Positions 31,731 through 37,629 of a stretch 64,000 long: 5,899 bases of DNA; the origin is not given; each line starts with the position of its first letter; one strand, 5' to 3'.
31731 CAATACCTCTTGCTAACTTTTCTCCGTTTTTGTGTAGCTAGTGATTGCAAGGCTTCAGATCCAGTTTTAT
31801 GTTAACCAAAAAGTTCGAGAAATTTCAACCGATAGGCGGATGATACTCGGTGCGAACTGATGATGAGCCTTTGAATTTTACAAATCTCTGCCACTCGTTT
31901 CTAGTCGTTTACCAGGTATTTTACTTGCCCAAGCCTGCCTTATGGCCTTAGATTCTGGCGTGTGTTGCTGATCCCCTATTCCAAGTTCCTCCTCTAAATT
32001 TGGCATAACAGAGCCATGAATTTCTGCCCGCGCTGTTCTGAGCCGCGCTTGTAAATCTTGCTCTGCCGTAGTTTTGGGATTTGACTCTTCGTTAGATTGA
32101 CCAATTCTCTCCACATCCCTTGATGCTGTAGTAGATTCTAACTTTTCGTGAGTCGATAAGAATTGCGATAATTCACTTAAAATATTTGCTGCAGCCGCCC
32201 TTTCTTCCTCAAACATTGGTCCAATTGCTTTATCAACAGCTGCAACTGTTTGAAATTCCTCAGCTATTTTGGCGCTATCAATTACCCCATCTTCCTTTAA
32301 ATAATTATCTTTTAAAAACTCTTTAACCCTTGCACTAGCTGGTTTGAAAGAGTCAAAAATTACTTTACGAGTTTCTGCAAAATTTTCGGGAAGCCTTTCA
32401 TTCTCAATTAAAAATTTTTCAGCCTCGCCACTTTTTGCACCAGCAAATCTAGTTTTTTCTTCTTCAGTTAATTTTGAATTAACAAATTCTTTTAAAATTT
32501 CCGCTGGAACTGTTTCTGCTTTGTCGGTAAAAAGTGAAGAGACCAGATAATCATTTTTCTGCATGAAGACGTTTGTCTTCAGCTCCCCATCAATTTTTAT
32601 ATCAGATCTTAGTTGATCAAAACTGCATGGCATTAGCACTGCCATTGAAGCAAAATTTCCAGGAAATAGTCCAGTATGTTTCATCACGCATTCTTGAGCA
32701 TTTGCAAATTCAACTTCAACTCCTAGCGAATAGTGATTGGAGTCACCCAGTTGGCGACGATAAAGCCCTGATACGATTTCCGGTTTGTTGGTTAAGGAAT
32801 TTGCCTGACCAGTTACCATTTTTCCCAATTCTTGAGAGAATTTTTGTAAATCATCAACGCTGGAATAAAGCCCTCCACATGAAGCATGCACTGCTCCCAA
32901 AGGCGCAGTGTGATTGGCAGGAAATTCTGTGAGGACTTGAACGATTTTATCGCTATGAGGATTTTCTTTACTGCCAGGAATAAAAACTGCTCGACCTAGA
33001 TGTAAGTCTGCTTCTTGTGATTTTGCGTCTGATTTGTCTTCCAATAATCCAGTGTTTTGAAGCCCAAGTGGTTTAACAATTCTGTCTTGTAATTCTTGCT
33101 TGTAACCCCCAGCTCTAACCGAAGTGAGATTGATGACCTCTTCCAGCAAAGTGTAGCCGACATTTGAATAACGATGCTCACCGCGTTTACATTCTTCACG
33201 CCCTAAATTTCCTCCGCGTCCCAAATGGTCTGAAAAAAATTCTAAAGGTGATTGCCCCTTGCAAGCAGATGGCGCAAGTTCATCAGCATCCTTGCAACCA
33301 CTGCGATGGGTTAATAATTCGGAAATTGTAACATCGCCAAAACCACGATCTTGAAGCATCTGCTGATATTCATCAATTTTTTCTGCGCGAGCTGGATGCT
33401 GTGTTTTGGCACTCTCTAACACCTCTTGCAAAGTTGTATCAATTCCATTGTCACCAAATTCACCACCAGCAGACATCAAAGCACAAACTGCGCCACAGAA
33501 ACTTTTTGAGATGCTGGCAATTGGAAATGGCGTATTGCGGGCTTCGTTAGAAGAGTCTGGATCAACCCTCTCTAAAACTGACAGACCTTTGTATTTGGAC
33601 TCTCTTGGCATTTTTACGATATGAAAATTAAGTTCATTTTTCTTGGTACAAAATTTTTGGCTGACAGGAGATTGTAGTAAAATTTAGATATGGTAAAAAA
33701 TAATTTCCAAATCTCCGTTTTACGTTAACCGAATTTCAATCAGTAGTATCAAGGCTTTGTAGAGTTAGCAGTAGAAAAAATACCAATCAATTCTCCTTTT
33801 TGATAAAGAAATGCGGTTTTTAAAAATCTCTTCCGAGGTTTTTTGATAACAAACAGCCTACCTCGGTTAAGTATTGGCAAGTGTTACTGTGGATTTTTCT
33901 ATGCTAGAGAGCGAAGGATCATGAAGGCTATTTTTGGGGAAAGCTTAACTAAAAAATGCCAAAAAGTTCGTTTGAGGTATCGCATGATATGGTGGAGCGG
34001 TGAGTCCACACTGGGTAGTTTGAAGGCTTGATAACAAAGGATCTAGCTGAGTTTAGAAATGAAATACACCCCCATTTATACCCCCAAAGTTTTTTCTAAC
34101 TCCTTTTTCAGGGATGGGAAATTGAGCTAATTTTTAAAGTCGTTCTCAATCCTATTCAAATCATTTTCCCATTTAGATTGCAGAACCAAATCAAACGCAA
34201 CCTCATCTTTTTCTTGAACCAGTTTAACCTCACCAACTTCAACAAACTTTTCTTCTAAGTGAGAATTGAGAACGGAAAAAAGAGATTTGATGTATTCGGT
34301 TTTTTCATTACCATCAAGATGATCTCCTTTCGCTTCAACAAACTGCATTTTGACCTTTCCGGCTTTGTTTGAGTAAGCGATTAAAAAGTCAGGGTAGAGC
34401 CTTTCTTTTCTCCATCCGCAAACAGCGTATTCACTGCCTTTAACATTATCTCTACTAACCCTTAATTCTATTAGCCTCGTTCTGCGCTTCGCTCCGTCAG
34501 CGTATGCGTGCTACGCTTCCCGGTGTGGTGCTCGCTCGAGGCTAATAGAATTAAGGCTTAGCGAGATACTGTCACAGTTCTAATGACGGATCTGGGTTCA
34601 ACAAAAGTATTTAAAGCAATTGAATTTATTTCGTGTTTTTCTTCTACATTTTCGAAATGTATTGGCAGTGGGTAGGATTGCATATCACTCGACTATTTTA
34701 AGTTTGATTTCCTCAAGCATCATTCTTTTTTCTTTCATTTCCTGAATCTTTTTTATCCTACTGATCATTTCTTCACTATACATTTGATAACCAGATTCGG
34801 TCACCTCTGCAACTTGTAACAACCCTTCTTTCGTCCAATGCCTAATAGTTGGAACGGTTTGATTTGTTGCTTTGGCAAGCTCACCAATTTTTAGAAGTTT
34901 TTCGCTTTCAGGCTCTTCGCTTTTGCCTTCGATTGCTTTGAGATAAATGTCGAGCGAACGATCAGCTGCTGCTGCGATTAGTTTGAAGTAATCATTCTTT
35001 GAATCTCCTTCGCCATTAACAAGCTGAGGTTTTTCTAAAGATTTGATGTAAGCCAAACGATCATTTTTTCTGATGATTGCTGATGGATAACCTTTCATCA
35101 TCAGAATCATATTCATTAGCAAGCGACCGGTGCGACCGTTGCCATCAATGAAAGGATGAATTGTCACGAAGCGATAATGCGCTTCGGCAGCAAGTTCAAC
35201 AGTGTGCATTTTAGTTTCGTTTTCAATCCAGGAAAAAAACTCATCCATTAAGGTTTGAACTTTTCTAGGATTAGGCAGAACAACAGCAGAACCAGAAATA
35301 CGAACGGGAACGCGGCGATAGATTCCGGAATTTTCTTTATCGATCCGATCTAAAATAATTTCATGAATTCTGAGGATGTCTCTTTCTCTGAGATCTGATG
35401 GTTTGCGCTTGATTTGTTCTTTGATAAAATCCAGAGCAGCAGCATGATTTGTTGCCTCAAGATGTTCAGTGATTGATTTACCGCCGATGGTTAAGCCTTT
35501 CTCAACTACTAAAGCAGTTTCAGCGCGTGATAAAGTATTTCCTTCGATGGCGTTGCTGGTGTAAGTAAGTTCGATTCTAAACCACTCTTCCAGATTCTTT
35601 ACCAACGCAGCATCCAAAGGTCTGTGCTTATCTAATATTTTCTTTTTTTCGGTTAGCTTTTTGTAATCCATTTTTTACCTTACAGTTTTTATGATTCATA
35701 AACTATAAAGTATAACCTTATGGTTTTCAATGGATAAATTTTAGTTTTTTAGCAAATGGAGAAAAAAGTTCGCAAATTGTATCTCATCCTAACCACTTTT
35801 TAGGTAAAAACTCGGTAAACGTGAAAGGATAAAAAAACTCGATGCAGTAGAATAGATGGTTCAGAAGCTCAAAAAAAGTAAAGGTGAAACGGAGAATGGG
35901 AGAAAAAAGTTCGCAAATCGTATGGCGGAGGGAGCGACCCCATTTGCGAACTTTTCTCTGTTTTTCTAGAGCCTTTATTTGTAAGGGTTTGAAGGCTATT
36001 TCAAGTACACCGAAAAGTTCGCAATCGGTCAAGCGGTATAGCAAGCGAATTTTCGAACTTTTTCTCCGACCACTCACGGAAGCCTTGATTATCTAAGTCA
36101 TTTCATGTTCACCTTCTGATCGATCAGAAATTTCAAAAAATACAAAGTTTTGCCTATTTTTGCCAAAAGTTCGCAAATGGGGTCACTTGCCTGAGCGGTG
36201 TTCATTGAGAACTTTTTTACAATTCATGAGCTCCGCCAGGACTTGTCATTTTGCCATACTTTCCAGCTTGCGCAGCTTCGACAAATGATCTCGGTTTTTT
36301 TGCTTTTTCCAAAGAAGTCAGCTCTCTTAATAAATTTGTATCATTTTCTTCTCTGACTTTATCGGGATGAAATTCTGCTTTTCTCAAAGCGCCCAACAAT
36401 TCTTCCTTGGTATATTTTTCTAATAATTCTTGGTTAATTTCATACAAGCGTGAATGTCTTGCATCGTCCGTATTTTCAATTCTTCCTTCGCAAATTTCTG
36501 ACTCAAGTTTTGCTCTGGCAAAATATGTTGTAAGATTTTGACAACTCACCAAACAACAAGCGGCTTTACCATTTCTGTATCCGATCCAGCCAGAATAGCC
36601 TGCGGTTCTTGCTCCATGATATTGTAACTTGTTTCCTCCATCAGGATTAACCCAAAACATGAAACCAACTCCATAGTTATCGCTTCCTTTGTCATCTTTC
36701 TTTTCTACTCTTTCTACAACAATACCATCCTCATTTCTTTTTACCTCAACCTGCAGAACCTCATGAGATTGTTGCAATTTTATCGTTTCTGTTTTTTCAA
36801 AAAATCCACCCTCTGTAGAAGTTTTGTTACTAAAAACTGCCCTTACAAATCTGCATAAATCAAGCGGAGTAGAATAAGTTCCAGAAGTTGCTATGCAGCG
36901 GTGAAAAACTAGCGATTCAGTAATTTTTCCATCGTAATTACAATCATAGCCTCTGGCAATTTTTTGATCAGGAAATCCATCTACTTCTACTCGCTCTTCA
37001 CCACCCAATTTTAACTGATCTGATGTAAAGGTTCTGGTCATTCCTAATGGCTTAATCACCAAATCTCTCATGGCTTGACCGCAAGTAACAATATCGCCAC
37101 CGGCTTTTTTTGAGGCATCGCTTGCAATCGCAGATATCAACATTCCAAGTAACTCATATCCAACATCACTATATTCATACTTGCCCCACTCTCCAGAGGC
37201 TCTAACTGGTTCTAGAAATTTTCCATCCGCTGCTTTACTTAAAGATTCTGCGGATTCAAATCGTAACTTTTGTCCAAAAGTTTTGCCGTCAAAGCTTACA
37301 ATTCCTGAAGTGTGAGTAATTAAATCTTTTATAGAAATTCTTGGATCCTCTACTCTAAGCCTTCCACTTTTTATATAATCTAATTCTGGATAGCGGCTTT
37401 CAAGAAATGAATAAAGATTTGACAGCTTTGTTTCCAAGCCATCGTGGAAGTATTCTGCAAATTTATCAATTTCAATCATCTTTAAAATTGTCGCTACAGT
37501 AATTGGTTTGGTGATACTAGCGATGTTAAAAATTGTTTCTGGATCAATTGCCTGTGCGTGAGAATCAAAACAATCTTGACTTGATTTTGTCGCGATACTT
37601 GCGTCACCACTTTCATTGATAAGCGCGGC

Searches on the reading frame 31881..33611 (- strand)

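Call 87: search_protein_families(library=pfam, proteins=[window:31881-33611:-], max_evalue=0.001)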
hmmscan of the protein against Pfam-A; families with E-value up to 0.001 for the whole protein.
window:31881-33611:- (577 aa): 1 family
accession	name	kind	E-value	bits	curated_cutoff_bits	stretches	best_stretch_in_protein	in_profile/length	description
PF00144.29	Beta-lactamase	-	4e-23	82.6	27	1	25-328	46-298/329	Beta-lactamase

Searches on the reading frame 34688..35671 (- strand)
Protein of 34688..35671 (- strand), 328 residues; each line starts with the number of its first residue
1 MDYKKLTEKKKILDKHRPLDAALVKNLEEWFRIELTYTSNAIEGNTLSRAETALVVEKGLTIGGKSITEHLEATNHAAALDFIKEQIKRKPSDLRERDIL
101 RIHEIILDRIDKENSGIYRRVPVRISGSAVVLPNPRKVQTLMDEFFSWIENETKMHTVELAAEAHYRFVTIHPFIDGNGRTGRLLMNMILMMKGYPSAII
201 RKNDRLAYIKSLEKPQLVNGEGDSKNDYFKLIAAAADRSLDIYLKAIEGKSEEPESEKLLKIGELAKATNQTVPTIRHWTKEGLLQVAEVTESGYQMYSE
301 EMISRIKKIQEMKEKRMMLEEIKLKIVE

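Call 87: search_protein_families(library=pfam, proteins=[window:34688-35671:-], max_evalue=0.001)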
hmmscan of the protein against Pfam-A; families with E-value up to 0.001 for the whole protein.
window:34688-35671:- (328 aa): 3 families
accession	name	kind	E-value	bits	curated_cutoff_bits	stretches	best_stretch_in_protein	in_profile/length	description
PF02661.23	Fic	-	6.1e-26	91.5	24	1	94-190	2-93/93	Fic/DOC family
PF13411.12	MerR_1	-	6e-15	55.5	21.6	1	261-323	2-63/69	MerR HTH family regulatory protein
PF00376.29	MerR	-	9.1e-09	35.4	28.2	1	261-297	1-37/38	MerR family regulatory protein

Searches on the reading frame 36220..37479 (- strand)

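Call 87: search_protein_families(library=pfam, proteins=[window:36220-37479:-], max_evalue=0.001)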
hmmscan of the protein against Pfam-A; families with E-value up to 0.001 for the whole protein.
window:36220-37479:- (420 aa): 1 family
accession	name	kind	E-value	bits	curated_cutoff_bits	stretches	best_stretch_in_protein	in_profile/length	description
PF00144.29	Beta-lactamase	-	6.5e-14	52.3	27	1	44-303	90-298/329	Beta-lactamase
